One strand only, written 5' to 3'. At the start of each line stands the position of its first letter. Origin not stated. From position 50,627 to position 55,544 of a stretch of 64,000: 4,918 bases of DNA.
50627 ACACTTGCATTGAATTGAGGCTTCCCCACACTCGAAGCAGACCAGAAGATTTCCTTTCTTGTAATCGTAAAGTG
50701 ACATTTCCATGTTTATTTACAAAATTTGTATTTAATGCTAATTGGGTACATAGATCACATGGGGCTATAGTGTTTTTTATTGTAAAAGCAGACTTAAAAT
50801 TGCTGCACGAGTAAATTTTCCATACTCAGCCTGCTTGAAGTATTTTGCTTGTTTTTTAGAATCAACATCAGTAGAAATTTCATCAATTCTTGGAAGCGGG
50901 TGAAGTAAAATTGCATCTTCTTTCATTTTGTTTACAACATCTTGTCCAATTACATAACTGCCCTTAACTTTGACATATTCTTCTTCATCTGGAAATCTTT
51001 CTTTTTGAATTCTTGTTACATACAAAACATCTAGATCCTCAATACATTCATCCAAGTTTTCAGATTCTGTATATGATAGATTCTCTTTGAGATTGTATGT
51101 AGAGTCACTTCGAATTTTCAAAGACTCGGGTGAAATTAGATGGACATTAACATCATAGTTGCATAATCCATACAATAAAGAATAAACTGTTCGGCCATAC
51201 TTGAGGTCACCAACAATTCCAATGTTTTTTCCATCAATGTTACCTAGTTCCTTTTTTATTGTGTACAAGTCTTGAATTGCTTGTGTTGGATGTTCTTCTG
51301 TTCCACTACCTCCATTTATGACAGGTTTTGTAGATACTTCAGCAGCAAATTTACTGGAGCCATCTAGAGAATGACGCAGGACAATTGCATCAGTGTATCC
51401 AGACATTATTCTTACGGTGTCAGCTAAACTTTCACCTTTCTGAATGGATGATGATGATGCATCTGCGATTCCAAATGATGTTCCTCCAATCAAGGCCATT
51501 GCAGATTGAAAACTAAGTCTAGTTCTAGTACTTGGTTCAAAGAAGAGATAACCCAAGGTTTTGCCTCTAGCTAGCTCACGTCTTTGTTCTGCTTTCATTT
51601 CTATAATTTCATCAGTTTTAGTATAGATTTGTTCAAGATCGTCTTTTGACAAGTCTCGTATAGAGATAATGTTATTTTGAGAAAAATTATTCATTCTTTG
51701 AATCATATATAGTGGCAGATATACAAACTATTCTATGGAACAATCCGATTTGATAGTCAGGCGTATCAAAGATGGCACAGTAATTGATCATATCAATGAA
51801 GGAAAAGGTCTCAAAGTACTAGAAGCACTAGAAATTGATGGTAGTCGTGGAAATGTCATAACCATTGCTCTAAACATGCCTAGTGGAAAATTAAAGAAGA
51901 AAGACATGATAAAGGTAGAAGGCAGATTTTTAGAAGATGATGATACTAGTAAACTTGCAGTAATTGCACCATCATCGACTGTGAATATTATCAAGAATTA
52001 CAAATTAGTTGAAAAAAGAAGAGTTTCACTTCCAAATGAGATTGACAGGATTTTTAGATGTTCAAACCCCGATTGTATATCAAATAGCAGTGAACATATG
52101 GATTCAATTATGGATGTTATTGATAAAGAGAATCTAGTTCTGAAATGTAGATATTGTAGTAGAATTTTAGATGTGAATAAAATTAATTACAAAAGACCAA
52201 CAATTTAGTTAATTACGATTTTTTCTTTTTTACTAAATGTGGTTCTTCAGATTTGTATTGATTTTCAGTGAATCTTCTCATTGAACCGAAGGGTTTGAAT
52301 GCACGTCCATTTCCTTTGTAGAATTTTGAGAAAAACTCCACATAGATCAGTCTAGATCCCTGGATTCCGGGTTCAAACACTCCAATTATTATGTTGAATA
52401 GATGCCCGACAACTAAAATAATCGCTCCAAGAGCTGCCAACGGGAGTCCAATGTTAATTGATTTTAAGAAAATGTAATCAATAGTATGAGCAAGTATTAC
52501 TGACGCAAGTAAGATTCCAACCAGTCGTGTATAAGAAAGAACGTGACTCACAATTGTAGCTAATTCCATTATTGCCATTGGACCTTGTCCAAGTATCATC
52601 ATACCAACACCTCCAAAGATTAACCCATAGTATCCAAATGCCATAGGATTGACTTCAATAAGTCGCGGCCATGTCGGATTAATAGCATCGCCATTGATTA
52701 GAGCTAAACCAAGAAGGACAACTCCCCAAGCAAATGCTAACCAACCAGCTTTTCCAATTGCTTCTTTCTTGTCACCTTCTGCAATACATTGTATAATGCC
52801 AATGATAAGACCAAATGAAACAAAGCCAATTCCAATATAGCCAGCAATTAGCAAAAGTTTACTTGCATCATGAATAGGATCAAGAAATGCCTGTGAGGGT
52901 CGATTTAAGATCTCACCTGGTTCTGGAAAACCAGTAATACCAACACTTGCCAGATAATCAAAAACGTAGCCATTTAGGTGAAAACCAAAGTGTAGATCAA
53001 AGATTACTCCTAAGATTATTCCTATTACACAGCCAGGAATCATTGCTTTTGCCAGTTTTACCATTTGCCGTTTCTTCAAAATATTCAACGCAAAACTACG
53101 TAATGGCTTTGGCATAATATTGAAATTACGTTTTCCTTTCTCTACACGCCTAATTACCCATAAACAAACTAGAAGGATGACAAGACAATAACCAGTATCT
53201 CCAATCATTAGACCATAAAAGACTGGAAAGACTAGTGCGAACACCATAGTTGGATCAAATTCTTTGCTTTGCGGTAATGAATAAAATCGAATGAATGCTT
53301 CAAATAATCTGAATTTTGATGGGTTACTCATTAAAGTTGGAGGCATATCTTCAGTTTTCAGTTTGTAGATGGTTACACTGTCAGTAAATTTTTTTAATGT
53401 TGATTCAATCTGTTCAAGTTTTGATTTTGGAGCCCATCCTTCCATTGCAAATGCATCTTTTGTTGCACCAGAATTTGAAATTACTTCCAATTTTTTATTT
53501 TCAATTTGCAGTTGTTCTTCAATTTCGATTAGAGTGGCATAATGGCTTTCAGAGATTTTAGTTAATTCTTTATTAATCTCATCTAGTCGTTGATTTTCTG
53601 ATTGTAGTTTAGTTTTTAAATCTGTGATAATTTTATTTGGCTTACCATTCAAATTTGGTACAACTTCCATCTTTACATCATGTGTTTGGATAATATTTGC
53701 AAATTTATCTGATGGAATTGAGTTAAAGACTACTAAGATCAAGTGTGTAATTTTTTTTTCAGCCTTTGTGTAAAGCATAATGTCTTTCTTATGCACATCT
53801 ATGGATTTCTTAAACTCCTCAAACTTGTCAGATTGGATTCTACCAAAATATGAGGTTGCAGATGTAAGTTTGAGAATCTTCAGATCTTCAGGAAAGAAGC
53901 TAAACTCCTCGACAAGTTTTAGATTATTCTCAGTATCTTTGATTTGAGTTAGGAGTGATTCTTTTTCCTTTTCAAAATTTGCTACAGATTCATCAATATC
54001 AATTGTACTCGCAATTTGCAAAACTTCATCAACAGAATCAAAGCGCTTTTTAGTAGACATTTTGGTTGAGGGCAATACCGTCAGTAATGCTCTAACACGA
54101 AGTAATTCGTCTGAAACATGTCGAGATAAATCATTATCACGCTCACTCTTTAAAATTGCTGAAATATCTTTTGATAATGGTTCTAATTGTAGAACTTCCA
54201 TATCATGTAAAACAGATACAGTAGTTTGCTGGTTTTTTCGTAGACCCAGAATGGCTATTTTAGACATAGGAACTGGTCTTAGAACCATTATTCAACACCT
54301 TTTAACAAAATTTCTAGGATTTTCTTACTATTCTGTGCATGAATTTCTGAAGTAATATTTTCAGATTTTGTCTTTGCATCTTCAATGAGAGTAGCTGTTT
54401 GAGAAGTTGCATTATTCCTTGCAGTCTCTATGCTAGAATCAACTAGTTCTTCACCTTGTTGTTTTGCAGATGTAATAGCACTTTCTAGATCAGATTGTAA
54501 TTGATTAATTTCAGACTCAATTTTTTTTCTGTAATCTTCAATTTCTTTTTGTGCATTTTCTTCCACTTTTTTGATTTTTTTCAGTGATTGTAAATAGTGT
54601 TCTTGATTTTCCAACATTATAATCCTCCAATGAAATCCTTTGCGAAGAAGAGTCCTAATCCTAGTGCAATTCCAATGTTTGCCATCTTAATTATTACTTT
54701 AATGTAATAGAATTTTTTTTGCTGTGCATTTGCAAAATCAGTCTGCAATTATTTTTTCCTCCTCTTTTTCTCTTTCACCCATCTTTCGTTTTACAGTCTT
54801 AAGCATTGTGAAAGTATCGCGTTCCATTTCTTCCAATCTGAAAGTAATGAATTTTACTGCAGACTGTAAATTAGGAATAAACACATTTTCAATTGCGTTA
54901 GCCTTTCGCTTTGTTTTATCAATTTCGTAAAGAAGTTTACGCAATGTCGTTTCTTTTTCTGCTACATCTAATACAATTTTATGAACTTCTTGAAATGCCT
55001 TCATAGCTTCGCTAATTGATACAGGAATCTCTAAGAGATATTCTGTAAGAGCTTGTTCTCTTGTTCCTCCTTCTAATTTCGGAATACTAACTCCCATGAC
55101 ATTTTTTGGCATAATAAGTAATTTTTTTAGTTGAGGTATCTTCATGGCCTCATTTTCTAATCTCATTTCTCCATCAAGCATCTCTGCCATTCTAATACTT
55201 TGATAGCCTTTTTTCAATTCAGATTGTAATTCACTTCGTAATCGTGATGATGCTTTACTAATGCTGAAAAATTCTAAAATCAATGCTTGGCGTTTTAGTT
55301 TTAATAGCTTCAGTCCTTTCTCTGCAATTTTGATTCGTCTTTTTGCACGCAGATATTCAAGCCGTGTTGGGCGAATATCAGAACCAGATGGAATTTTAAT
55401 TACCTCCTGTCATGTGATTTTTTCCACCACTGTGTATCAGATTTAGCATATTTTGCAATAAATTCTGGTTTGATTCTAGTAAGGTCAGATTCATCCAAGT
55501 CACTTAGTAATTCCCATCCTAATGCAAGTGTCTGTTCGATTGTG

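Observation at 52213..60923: Second, Thermoplasma-like ATPase operon inserted directly behind the native one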

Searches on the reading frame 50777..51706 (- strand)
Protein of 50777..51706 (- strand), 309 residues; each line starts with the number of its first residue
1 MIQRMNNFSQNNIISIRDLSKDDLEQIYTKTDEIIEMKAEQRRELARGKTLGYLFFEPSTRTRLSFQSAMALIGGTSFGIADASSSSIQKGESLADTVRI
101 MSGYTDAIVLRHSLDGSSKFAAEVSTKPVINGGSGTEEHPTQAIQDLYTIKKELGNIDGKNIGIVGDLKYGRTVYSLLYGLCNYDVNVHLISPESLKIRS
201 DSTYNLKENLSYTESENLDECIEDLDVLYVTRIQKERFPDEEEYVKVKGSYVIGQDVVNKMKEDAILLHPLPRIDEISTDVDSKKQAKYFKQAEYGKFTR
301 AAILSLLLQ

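Call 4: search_protein_families(library=pfam, proteins=[window:50777-51706:-], max_evalue=0.01)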
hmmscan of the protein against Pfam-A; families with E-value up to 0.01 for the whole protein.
window:50777-51706:- (309 aa): 2 families
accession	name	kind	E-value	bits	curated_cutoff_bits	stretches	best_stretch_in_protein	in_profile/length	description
PF02729.26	OTCace_N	-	1.5e-42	145.6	29.9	1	12-151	2-147/148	Aspartate/ornithine carbamoyltransferase, carbamoyl-P binding domain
PF00185.30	OTCace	-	3.1e-30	105.7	29.4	1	158-306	1-156/157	Aspartate/ornithine carbamoyltransferase, Asp/Orn binding domain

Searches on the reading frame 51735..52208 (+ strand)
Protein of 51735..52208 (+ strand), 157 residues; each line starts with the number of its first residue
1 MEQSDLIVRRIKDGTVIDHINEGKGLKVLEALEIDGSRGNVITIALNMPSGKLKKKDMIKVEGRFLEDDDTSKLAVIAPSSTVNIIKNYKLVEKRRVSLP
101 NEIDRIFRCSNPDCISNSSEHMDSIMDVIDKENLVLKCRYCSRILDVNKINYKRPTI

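Call 4: search_protein_families(library=pfam, proteins=[window:51735-52208:+], max_evalue=0.01)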
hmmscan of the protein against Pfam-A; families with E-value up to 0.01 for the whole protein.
window:51735-52208:+ (157 aa): 2 families
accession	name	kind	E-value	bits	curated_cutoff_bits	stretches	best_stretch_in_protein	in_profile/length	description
PF01948.23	PyrI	-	4.1e-31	107.5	25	1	7-97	2-92/93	Aspartate carbamoyltransferase regulatory chain, allosteric domain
PF02748.20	PyrI_C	-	3.1e-15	56.2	23.4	1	102-150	1-48/48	Aspartate carbamoyltransferase regulatory chain, metal binding domain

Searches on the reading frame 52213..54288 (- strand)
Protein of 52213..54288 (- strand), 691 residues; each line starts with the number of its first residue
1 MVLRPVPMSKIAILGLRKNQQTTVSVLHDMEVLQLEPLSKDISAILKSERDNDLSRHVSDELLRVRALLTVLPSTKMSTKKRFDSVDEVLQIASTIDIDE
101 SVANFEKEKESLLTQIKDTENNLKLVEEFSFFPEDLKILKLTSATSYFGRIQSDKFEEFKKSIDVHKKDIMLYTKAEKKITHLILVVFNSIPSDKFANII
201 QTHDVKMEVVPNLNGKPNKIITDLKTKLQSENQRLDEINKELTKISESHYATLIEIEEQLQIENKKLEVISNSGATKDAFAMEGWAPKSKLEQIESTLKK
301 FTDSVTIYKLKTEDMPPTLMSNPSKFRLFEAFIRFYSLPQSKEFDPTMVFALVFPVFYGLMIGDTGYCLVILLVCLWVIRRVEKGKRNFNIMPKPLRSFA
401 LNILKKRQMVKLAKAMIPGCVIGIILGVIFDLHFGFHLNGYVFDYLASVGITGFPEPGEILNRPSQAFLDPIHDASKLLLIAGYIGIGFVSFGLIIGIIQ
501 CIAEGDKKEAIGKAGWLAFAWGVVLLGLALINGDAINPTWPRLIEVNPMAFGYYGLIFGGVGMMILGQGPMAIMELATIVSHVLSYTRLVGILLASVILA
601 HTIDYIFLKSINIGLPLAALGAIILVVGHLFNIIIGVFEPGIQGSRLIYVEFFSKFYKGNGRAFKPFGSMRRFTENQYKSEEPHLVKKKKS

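Call 3: search_protein_families(library=pfam, proteins=[window:52213-54288:-], max_evalue=0.01)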
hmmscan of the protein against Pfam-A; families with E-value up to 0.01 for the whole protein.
window:52213-54288:- (691 aa): 1 family
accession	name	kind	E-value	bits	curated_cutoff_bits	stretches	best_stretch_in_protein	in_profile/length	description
PF01496.24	V_ATPase_I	-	1e-23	83.7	30.7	2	121-386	159-421/815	V-type ATPase 116kDa subunit family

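Call 67: search_protein_families(library=ncbifam, proteins=[window:52213-54288:-], max_evalue=0.01)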
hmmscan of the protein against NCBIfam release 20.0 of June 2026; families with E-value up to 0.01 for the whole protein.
window:52213-54288:- (691 aa): 9 families
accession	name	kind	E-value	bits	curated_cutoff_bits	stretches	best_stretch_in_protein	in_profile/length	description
NF004432.0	PRK05771.3-1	equivalog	2.9e-170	567.8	1044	1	3-678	2-637/643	V-type ATP synthase subunit I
NF004430.0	PRK05771.2-4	equivalog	2.2e-102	343.8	670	1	3-676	2-646/646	V-type ATP synthase subunit I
NF004428.0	PRK05771.2-1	equivalog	1.2e-81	274.8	766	1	3-677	2-679/680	V-type ATP synthase subunit I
NF004434.0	PRK05771.3-3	equivalog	2.6e-43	148.5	777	1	10-667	9-675/686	V-type ATP synthase subunit I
NF004427.0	PRK05771.1-1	equivalog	7.2e-29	101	942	2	107-379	141-409/668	V-type ATP synthase subunit I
NF004429.0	PRK05771.2-2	equivalog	1.1e-26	93.7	799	1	6-669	3-605/608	V-type ATP synthase subunit I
NF004431.0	PRK05771.2-5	equivalog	4.1e-26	91.7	851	2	74-386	33-347/649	V-type ATP synthase subunit I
NF004433.0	PRK05771.3-2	equivalog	6.9e-19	67.6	1173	2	5-384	4-380/701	V-type ATP synthase subunit I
NF004435.0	PRK05771.3-4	equivalog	2.9e-18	65.6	1410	2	137-384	139-382/701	V-type ATP synthase subunit I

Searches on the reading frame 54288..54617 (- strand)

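Call 3: search_protein_families(library=pfam, proteins=[window:54288-54617:-], max_evalue=0.01)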
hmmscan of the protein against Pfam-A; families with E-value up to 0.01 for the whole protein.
window:54288-54617:- (109 aa): 3 families
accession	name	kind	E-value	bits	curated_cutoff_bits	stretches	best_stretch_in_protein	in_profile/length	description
PF03179.20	V-ATPase_G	-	0.00019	22.4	28.6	1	12-79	28-95/105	Vacuolar (H+)-ATPase G subunit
PF05811.18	DUF842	-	0.003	17.7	25.1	1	10-94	41-126/131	Eukaryotic protein of unknown function (DUF842)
PF01442.23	Apolipoprotein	-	0.0032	17.7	90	1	15-99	79-155/190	Apolipoprotein A1/A4/E domain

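Call 67: search_protein_families(library=ncbifam, proteins=[window:54288-54617:-], max_evalue=0.01)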
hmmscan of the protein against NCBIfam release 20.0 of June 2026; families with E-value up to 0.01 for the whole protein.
window:54288-54617:- (109 aa): 10 families
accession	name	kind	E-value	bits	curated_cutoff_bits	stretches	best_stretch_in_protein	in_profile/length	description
NF005006.0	PRK06397.1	equivalog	4.2e-06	26.9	126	1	9-100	9-100/111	V-type ATP synthase subunit H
NF011044.0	PRK14474.1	equivalog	0.00037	20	339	1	4-104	37-133/258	F0F1 ATP synthase subunit B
TIGR03825.1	FliH_bacil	equivalog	0.0028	17.3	148.9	0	12-94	50-129/255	flagellar assembly protein FliH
NF047516.1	LA_3659_fam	equivalog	0.0041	16.7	36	1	10-73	22-73/221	LA_3659 family protein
NF047514.1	SpiroCoCo_N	equivalog_domain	0.0041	16.7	75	1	10-73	22-73/221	SpiroCoCo family coiled-coil protein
NF009329.0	PRK12687.1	subfamily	0.0041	16.6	311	1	25-78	104-157/313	flagellin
NF009448.0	PRK12806.1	equivalog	0.0061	15.4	531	1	8-74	88-156/475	flagellin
NF011043.0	PRK14473.1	equivalog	0.0063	16.5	168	0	22-103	44-120/164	F0F1 ATP synthase subunit B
TIGR02926.1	AhaH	equivalog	0.0072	16.5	48.5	0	54-105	6-53/85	ATP synthase archaeal subunit H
NF005198.1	PRK06669.1-3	equivalog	0.0099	15.1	200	0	14-100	53-135/299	flagellar assembly protein FliH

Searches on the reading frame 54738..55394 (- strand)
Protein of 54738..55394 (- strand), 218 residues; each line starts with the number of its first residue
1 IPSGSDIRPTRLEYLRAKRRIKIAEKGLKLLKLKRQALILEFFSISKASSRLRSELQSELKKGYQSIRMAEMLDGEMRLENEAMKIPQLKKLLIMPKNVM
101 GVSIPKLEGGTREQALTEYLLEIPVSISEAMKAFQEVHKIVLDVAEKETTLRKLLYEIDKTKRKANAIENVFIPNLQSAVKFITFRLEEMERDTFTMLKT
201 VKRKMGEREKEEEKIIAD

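Call 3: search_protein_families(library=pfam, proteins=[window:54738-55283:-], max_evalue=0.01)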
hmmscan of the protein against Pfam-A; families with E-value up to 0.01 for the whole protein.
window:54738-55283:- (181 aa): 1 family
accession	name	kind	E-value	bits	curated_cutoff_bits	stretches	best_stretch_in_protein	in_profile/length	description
PF01813.22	ATP-synt_D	-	1.2e-36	126.9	25.7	1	2-166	27-196/196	ATP synthase subunit D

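Call 67: search_protein_families(library=ncbifam, proteins=[window:54738-55394:-], max_evalue=0.01)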
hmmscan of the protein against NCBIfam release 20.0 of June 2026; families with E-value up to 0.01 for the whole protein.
window:54738-55394:- (218 aa): 7 families
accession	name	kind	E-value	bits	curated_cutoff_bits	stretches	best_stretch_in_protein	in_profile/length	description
NF001545.0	PRK00373.1-4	equivalog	4.3e-62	209.7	226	1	5-210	7-215/216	V-type ATP synthase subunit D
NF001542.0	PRK00373.1-1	equivalog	2.1e-46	158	261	1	5-209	4-211/212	V-type ATP synthase subunit D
TIGR00309.1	V_ATPase_subD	subfamily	3.1e-45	154.3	72.25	1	6-206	3-207/209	V-type ATP synthase subunit D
NF001543.0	PRK00373.1-2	equivalog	1.6e-32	112.9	290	1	7-206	6-209/212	V-type ATP synthase subunit D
NF001544.0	PRK00373.1-3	equivalog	1.5e-28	100.2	253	1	5-212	6-214/216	V-type ATP synthase subunit D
NF001546.0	PRK00373.1-5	equivalog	2.6e-24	86.1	334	1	6-198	5-203/207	V-type ATP synthase subunit D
NF002565.0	PRK02195.1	equivalog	4.9e-16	59.1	189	1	6-212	4-203/204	V-type ATP synthase subunit D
